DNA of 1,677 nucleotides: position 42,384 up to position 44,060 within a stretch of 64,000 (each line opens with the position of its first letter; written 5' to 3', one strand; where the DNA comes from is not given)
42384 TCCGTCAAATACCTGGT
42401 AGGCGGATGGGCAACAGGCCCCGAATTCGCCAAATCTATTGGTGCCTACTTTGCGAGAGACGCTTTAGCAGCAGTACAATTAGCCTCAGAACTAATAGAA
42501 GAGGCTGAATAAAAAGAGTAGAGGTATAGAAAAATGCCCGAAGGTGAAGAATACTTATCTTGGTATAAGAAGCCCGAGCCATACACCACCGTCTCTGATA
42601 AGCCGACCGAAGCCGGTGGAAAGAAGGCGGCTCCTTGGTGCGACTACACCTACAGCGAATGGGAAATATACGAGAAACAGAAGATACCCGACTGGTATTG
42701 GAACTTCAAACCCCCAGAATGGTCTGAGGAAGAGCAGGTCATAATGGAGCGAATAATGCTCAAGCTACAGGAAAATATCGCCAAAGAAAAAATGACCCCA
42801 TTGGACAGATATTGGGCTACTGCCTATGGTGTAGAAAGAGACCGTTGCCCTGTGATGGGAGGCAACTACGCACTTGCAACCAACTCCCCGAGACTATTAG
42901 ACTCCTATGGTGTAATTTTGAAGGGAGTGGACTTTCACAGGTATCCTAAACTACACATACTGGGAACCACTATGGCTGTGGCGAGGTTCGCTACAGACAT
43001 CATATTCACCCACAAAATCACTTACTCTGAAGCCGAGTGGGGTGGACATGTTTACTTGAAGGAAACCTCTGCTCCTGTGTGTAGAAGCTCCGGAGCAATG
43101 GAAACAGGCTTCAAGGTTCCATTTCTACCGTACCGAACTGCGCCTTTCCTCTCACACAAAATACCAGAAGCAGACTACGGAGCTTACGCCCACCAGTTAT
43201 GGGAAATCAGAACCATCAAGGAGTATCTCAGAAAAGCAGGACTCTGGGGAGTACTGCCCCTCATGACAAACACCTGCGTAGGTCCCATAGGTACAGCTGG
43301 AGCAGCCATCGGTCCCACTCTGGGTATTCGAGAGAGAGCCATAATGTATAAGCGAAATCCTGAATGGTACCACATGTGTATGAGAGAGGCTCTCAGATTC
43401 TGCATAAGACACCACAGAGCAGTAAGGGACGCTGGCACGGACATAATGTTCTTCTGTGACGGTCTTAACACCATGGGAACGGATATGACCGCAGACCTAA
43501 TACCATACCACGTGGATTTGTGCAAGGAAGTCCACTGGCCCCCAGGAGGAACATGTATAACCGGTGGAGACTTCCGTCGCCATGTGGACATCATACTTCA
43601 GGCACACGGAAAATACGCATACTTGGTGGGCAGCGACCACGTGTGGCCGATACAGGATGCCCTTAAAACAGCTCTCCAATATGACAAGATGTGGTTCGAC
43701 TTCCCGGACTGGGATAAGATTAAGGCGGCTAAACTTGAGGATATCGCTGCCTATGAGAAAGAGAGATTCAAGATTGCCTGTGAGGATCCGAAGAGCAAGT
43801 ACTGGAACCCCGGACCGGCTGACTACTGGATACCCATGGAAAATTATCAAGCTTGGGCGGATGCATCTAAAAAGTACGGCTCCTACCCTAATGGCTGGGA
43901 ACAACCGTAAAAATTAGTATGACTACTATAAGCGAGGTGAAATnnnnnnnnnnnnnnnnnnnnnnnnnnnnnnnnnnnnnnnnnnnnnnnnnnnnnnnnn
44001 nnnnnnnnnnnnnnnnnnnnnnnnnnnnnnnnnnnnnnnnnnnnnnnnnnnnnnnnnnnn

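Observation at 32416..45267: Corrinoid demethylation module packaged with its own chaperonins, a DsrEFH relay and a lipoyl carrier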

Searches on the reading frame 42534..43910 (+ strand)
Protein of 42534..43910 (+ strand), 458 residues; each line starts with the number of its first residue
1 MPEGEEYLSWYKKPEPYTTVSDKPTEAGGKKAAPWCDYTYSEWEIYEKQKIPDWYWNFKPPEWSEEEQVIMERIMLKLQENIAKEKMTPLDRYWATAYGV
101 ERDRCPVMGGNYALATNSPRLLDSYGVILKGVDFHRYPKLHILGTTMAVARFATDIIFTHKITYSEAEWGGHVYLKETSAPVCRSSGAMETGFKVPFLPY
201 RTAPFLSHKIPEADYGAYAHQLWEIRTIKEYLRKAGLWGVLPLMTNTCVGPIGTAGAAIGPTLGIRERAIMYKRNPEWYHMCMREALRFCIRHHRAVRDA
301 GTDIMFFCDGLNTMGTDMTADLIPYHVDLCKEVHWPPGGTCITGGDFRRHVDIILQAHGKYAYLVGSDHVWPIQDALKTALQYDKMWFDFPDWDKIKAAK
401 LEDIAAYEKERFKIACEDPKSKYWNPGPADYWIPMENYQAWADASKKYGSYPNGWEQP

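Call 3: search_protein_families(library=pfam, proteins=[window:42534-43910:+], max_evalue=0.01)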
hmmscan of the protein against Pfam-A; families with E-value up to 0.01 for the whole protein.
window:42534-43910:+ (458 aa): 1 family
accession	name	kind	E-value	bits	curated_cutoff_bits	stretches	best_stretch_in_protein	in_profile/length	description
PF01208.23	URO-D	-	0.0014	18.1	23.9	1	240-313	136-207/346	Uroporphyrinogen decarboxylase (URO-D)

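Call 8: search_protein_families(library=ncbifam, proteins=[window:42534-43910:+], max_evalue=0.001)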
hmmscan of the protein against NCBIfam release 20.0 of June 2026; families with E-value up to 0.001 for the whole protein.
window:42534-43910:+ (458 aa): 0 families

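Call 9: find_homologous_proteins(query=window:42534-43910:+)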
Query window:42534-43910:+ (458 aa): 6 proteins with E <= 0.001 among 2009 candidates. Only proteins of 251 to 802 residues were searched: fused or split forms outside these lengths cannot appear, so this answer is no evidence that the protein stands alone or is whole; lengths 'longer' or 'shorter' looks for them.
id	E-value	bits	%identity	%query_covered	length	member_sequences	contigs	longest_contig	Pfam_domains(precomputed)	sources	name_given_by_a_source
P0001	7.4e-287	970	85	100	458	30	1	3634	-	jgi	jgi:hypothetical protein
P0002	4.3e-264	895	80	100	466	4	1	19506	-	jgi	jgi:hypothetical protein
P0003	5.5e-224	763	67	99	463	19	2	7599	-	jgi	-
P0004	2.7e-223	760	66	99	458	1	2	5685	-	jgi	-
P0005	1.2e-168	580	55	100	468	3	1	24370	-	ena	-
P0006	1.1e-166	574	54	99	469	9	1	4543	-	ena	-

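Call 10: find_encoding_contigs(protein=P0005, flank=10000, max_places=3)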
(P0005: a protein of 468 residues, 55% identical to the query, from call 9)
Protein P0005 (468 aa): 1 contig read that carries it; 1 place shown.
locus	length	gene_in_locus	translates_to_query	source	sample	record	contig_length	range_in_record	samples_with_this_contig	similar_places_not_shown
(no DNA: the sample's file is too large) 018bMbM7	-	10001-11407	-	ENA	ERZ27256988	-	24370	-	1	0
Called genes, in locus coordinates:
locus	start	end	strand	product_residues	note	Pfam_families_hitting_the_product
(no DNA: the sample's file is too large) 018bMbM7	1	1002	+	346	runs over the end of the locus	PF06968:BATS (faint), PF04055:Radical_SAM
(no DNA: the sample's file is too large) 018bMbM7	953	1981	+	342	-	PF04055:Radical_SAM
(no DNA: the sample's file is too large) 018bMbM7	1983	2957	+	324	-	PF26482:DUF8155, PF26483:DUF8155_C (weak)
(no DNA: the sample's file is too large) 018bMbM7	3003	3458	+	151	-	PF01597:GCV_H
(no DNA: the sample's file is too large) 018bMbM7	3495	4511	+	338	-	PF04055:Radical_SAM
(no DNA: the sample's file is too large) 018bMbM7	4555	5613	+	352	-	PF21948:LplA-B_cat, PF03099:BPL_LplA_LipB, PF10437:Lip_prot_lig_C (weak)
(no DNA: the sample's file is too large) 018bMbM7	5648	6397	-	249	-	PF27252:AF_1314_C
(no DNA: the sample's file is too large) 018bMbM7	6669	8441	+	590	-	PF00118:Cpn60_TCP1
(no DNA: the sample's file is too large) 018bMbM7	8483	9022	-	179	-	PF01597:GCV_H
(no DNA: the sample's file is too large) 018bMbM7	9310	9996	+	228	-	PF02607:B12-binding_2, PF02310:B12-binding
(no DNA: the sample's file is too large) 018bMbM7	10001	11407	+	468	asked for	-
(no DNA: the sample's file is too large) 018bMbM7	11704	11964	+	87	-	?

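Call 11: find_encoding_contigs(protein=P0002, flank=10000, max_places=3)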
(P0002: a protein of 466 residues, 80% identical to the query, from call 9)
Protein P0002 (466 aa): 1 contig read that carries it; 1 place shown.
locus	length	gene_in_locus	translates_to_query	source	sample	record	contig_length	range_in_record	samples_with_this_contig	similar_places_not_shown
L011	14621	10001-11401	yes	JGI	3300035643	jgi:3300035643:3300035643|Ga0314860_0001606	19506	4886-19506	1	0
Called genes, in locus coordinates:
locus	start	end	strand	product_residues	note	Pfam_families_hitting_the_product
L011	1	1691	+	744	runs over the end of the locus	-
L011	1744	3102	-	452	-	PF19290:PmbA_TldD_2nd, PF19289:PmbA_TldD_3rd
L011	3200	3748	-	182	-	PF14595:Thioredoxin_9, PF00578:AhpC-TSA (faint), PF00085:Thioredoxin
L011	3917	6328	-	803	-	-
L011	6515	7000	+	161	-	-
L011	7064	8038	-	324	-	PF12801:Fer4_5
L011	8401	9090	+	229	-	PF00702:Hydrolase, PF13419:HAD_2, PF13242:Hydrolase_like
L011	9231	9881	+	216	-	PF02607:B12-binding_2, PF02310:B12-binding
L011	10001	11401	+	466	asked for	-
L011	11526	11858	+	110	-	-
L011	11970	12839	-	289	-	PF01869:BcrAD_BadFG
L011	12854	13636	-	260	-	PF01869:BcrAD_BadFG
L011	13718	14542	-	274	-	PF06050:HGD-D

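Call 32: search_protein_representatives(protein=window:42534-43910:+)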
Query: 458 residues. Proteins with E-value up to 0.001 (for the whole library): 37; up to 1e-10: 22; up to 1e-30: 2. The best 37 are listed.
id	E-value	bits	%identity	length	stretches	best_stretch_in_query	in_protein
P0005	3.8e-169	580.0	55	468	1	2-458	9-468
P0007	9.2e-48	179.6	32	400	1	48-452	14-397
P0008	1.7e-27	112.7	30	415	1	49-450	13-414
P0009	1.1e-26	110.1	28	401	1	53-452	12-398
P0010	1.8e-26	109.3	34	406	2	62-315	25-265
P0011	3.5e-24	101.8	30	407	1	50-450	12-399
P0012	1.8e-21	92.9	32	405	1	52-338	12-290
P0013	2.8e-21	92.2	28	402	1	40-329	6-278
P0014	1.7e-20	89.6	35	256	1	61-300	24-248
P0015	2.3e-20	89.2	29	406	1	50-450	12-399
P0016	2.5e-19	85.8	33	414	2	48-311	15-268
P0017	2.3e-18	82.6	38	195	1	45-183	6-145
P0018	8.5e-18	80.7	36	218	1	61-243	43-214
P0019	1.7e-17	79.8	29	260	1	61-302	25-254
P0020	1.0e-16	77.2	26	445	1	52-450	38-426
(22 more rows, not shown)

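Call 34: predict_structure(protein=window:42534-43910:+)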
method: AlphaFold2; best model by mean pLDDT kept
length: 458 residues; sequences in the alignment: 1
mean_pLDDT: 35.4   pTM: 0.26
mean pLDDT of the five models: 35.4, 28.1, 28.0, 26.3, 26.1
residues with pLDDT >= 90: 0; 70-90: 0; 50-70: 36; < 50: 422
segments of 3 or more residues with pLDDT < 50: 1-272, 289-324, 336-426, 428-431, 452-458
pLDDT, mean of each block of 10 residues (from residue 1): 31 30 29 30 29 30 43 46 40 33 29 34 38 36 33 32 26 23 22 23 23 26 33 34 28 29 40 50 50 39 36 37 49 46 38 32 32 39 34 36 34 31 46 55 55 40
secondary structure, 60 per line:
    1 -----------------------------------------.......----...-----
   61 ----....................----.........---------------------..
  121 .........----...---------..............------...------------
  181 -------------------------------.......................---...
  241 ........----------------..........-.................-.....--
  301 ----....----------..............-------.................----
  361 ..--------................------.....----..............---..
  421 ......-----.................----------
elements in order: H42-48 H65-84 H89-97 H119-129 H146-159 H212-234 H238-248 H265-274 H276-292 H294-298 E305-308 H319-332 E340-343 H344-356 H373-386 H393-397 H402-415 H419-423 E424-426 E432-434 H435-448

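Call 35: search_solved_structures(query=A1, max_evalue=10)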
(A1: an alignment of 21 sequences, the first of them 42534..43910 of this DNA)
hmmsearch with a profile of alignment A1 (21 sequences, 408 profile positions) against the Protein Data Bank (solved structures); distinct sequences matched with E-value up to 10: 42.
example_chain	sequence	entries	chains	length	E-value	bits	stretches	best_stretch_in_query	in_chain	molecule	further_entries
4ay7_A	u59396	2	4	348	3.5e-11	46.3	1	153-395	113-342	METHYLCOBALAMIN: COENZYME M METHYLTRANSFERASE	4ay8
4exq_A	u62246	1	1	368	5.5e-06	29.2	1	147-402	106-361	Uroporphyrinogen decarboxylase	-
9rui_A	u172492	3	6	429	0.0003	23.5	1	193-402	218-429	CdmB from Acetobacterium malicum subsp. dehalogenans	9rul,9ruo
4zr8_A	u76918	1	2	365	0.0022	20.6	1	216-400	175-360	Uroporphyrinogen decarboxylase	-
2eja_A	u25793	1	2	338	0.026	17.1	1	212-332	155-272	Uroporphyrinogen decarboxylase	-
2a4a_A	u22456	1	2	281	0.041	16.4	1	277-402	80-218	deoxyribose-phosphate aldolase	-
3gb6_A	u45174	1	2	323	0.055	16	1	267-381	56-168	Fructose-bisphosphate aldolase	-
2isv_A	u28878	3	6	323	0.095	15.2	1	268-381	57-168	Putative fructose-1,6-bisphosphate aldolase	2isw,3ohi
6m3w_A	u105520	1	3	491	0.1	15.2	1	235-369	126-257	Spike glycoprotein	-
3gak_A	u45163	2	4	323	0.15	14.6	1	268-381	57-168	Fructose-bisphosphate aldolase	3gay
3d5n_A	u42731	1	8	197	0.27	13.7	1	292-367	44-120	Q97W15_SULSO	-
2dld_A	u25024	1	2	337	0.39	13.2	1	48-102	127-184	D-LACTATE DEHYDROGENASE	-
8tc1_A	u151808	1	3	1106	0.42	13.1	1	235-368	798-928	Spike glycoprotein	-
8tc0_A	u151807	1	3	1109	0.42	13.1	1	235-368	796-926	Spike glycoprotein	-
5x58_A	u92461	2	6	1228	0.43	13.1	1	235-368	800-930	Spike glycoprotein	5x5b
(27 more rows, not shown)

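Call 38: search_protein_families(library=pfam, alignment_id=A2, max_evalue=0.01)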
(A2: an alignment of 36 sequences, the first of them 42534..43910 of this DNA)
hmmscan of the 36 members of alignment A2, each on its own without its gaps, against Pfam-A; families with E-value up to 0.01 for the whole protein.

A. member 1, window:42534-43910:+ (458 aa): 1 family
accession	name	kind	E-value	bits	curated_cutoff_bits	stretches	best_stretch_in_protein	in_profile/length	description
PF01208.23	URO-D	-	0.0014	18.1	23.9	1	240-313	136-207/346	Uroporphyrinogen decarboxylase (URO-D)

B. families by the number of members that match (of 36 scanned): 4 families
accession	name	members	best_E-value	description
PF01208.23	URO-D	30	6e-49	Uroporphyrinogen decarboxylase (URO-D)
PF02954.25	HTH_8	1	7.1e-12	Bacterial regulatory protein, Fis family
PF13556.12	HTH_30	1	0.0021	PucR C-terminal helix-turn-helix domain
PF16750.11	HK_sensor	1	0.0053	Sensor domain of 2-component histidine kinase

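Call 39: find_encoding_contigs(protein=P0003, flank=10000, max_places=3)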
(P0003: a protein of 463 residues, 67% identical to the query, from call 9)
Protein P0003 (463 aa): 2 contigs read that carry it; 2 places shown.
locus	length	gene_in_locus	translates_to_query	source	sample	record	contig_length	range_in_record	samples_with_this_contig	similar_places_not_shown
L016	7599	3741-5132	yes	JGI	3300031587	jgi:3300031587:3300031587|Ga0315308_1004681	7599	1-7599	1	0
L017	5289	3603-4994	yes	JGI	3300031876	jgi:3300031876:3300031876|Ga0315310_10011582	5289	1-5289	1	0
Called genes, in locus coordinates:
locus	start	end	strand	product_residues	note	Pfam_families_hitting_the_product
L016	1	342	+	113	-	?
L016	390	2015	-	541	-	PF00118:Cpn60_TCP1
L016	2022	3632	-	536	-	PF00118:Cpn60_TCP1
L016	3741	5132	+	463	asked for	-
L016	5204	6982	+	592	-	PF00118:Cpn60_TCP1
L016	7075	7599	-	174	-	?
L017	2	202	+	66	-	?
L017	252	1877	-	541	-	PF00118:Cpn60_TCP1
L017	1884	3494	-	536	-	PF00118:Cpn60_TCP1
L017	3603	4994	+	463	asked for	-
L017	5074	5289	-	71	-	?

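Call 40: find_encoding_contigs(protein=P0006, flank=10000, max_places=3)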
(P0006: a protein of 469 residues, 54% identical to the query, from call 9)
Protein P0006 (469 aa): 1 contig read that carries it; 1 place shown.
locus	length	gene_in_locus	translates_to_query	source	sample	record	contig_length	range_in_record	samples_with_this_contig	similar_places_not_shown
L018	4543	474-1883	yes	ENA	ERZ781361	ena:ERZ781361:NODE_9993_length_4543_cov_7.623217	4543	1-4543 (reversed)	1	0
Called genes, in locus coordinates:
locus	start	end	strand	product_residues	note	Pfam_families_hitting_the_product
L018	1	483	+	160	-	?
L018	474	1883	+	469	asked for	-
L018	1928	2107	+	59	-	-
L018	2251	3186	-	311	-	PF02007:MtrH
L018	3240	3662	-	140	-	-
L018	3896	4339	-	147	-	-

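Call 41: find_encoding_contigs(protein=P0007, flank=10000, max_places=3)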
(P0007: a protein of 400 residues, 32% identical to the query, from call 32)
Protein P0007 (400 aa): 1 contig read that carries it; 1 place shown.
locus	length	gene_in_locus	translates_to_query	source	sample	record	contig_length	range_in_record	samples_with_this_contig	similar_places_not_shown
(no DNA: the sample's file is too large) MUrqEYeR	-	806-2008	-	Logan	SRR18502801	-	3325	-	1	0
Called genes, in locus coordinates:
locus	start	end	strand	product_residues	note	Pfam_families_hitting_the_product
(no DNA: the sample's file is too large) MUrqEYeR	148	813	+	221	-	PF02607:B12-binding_2, PF02310:B12-binding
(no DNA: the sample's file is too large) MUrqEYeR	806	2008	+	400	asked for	PF01208:URO-D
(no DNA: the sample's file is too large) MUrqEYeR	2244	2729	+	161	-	PF01597:GCV_H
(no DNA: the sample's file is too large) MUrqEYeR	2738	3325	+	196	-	?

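Call 44: find_related_loci(query=A3, collection=genome_contigs, flank=10000)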
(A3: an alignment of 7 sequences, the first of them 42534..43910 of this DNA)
Query A3 (458 aa) in genome_contigs; peptide patterns used: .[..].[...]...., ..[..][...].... (x = any residue, [..] = any of these).
115 stretches matched a pattern; 3 encode a relative of the query (tblastn E <= 1e-3); 3 distinct loci.
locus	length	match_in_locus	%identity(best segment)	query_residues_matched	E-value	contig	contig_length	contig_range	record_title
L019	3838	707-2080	90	1-458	0e+0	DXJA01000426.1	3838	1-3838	MAG TPA_asm: Candidatus Jordarchaeum madagascariense isolate EB_bin_7 k141_271819, whole genome shotgun sequence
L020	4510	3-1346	85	11-458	0e+0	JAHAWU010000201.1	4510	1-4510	MAG: Candidatus Jordarchaeia archaeon isolate QZM_A3 QZM_A3_scaffold_11798_curated, whole genome shotgun sequence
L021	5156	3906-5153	85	1-416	0e+0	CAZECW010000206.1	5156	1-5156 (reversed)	MAG TPA_asm: uncultured archaeon isolate SRP231805_co4_171 genome assembly, contig: k141_193651, whole genome shotgun se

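Call 46: predict_structure(alignment_id=A2)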
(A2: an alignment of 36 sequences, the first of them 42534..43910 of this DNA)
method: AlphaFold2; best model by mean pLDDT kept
length: 458 residues; sequences in the alignment: 36
mean_pLDDT: 83.4   pTM: 0.85
mean pLDDT of the five models: 83.4, 83.3, 79.9, 79.7, 79.5
residues with pLDDT >= 90: 217; 70-90: 171; 50-70: 38; < 50: 32
segments of 3 or more residues with pLDDT < 50: 1-8, 10-26, 455-458
pLDDT, mean of each block of 10 residues (from residue 1): 43 37 48 57 79 86 96 98 95 92 84 61 81 85 91 90 82 79 79 78 62 88 96 97 89 86 83 89 90 93 89 92 94 79 92 95 92 96 95 90 95 91 89 87 91 47
secondary structure, 60 per line:
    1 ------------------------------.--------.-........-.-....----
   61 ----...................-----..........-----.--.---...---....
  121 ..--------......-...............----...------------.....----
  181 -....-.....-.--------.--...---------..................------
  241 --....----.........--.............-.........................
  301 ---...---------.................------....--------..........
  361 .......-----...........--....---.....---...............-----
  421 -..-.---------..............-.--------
elements in order: E42-46 H53-56 H65-83 H89-98 H117-122 H131-136 H138-152 E157-159 E172-176 E182-185 H187-191 H217-234 E243-246 H251-259 H262-274 H276-300 E304-306 H316-332 E339-342 H351-361 E362-367 H373-383 E386-389 H393-397 H401-415 H435-448

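Call 50: fold_search(model_id=the predicted structure, library=pdb)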
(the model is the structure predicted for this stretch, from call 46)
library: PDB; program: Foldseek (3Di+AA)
matches with E <= 10: 500; with E <= 0.001: 51
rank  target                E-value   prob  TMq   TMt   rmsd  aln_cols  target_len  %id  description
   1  4zr8_B                1.0e-11  1.00  0.64  0.81   3.4       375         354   14  Structure of uroporphyrinogen decarboxylase from Acinetobacter baumannii (released 2015-06-03)
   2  4ay8_A                1.2e-11  1.00  0.63  0.82   3.6       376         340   14  SeMet-derivative of a methyltransferase from M. mazei (released 2012-10-31)
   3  4ay7_A                1.3e-11  1.00  0.62  0.83   3.8       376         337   13  methyltransferase from Methanosarcina mazei (released 2012-10-31)
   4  3gw0                  6.8e-11  1.00  0.60  0.76   5.4       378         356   16  UROD mutant G318R (released 2009-07-07)
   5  6w2o                  9.3e-11  1.00  0.61  0.77   4.5       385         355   15  Crystal structure of uroporphyrinogen III decarboxylate (hemE) from Stenotrophomonas maltophilia (released 2020-04-22)
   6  4zr8_A                1.1e-10  1.00  0.63  0.80   3.4       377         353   15  Structure of uroporphyrinogen decarboxylase from Acinetobacter baumannii (released 2015-06-03)
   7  2eja_A                1.9e-10  1.00  0.61  0.80   3.7       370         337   15  Crystal Structure Of Uroporphyrinogen Decarboxylase From Aquifex aeolicus (released 2008-03-18)
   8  1r3s                  2.3e-10  1.00  0.63  0.79   3.5       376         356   16  Uroporphyrinogen Decarboxylase single mutant D86G in complex with coproporphyrinogen-I (released 2003-12-09)
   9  1r3y                  2.3e-10  1.00  0.63  0.79   3.6       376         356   16  Uroporphyrinogen Decarboxylase in complex with coproporphyrinogen-III (released 2003-12-09)
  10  4wsh_A                2.5e-10  1.00  0.62  0.77   4.2       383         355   15  Crystal structure of Probable Uroporphyrinogen decarboxylase (UPD) (URO-D) from Pseudomonas aeruginosa (released 2014-11-19)
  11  2q71                  3.1e-10  1.00  0.61  0.77   4.2       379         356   16  Uroporphyrinogen Decarboxylase G168R single mutant enzyme in complex with coproporphyrinogen-III (released 2007-06-19)
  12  3cyv                  3.6e-10  1.00  0.61  0.77   4.0       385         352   14  Crystal structure of uroporphyrinogen decarboxylase from Shigella flexineri: new insights into its catalytic mechanism (released 2009-04-28)
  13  3gvv                  5.8e-10  1.00  0.62  0.78   3.6       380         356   16  Single-chain UROD Y164G (GY) mutation (released 2009-07-07)
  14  3gw3                  8.4e-10  1.00  0.63  0.79   3.5       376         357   16  human UROD mutant K297N (released 2009-07-07)
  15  1jpi                  8.9e-10  1.00  0.60  0.76   4.4       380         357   17  Phe232Leu mutant of human UROD, human uroporphyrinogen III decarboxylase (released 2001-12-19)
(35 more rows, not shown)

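Call 51: find_encoding_contigs(protein=P0008, flank=8000, max_places=2)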
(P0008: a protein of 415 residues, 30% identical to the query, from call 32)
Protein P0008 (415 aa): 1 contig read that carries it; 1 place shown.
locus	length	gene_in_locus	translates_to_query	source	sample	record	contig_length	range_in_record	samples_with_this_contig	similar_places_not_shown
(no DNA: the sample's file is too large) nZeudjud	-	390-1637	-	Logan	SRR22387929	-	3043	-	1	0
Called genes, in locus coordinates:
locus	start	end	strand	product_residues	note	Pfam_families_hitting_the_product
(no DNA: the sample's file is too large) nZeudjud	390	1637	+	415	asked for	PF01208:URO-D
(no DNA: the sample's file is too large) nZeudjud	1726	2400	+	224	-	PF02607:B12-binding_2, PF02310:B12-binding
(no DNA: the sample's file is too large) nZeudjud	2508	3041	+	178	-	?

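Call 52: find_encoding_contigs(protein=P0009, flank=8000, max_places=2)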
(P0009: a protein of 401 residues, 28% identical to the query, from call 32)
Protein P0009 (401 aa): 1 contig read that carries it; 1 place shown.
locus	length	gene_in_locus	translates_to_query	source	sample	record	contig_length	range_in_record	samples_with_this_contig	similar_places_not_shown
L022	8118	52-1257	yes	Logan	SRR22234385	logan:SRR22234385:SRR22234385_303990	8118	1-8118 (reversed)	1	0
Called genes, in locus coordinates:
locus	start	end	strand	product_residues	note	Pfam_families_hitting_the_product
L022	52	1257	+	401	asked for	PF01208:URO-D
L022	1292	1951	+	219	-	PF02607:B12-binding_2, PF02310:B12-binding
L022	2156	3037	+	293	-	PF01978:TrmB, PF01022:HTH_5 (faint)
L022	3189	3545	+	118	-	-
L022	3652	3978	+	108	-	-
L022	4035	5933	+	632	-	PF00111:Fer2, PF17650:RACo_linker, PF17651:Raco_middle, PF14574:RACo_C_ter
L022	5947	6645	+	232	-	PF08021:FAD_binding_9, PF04954:SIP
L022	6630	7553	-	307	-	PF02007:MtrH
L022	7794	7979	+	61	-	-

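Call 53: find_encoding_contigs(protein=P0011, flank=8000, max_places=2)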
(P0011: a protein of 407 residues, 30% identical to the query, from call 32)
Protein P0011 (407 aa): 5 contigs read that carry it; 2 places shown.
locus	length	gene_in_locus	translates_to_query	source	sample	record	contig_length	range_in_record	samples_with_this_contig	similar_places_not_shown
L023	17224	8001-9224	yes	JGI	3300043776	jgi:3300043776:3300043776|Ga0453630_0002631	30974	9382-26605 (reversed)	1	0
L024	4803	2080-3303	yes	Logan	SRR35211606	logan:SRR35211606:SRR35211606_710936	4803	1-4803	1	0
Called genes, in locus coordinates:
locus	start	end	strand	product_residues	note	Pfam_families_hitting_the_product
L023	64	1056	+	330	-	PF01370:Epimerase, PF07993:NAD_binding_4 (faint)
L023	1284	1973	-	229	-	-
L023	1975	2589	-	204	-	PF07690:MFS_1 (faint)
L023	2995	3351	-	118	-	-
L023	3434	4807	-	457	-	PF00753:Lactamase_B, PF19583:ODP, PF12706:Lactamase_B_2, PF00258:Flavodoxin_1, PF00301:Rubredoxin (faint)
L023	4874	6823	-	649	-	PF00111:Fer2, PF17650:RACo_linker, PF17651:Raco_middle, PF14574:RACo_C_ter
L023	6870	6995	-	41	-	-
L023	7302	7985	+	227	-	PF02607:B12-binding_2, PF02310:B12-binding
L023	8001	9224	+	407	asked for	PF01208:URO-D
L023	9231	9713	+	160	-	PF12680:SnoaL_2, PF07366:SnoaL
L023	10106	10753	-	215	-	PF07366:SnoaL, PF12680:SnoaL_2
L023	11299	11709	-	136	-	PF07366:SnoaL, PF12680:SnoaL_2, PF14534:DUF4440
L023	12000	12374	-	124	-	-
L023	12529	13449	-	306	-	PF02007:MtrH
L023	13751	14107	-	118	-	PF02036:SCP2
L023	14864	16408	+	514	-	PF00118:Cpn60_TCP1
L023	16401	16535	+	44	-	-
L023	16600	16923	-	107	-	PF00355:Rieske, PF13806:Rieske_2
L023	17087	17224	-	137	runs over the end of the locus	PF01243:PNPOx_N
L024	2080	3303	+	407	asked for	PF01208:URO-D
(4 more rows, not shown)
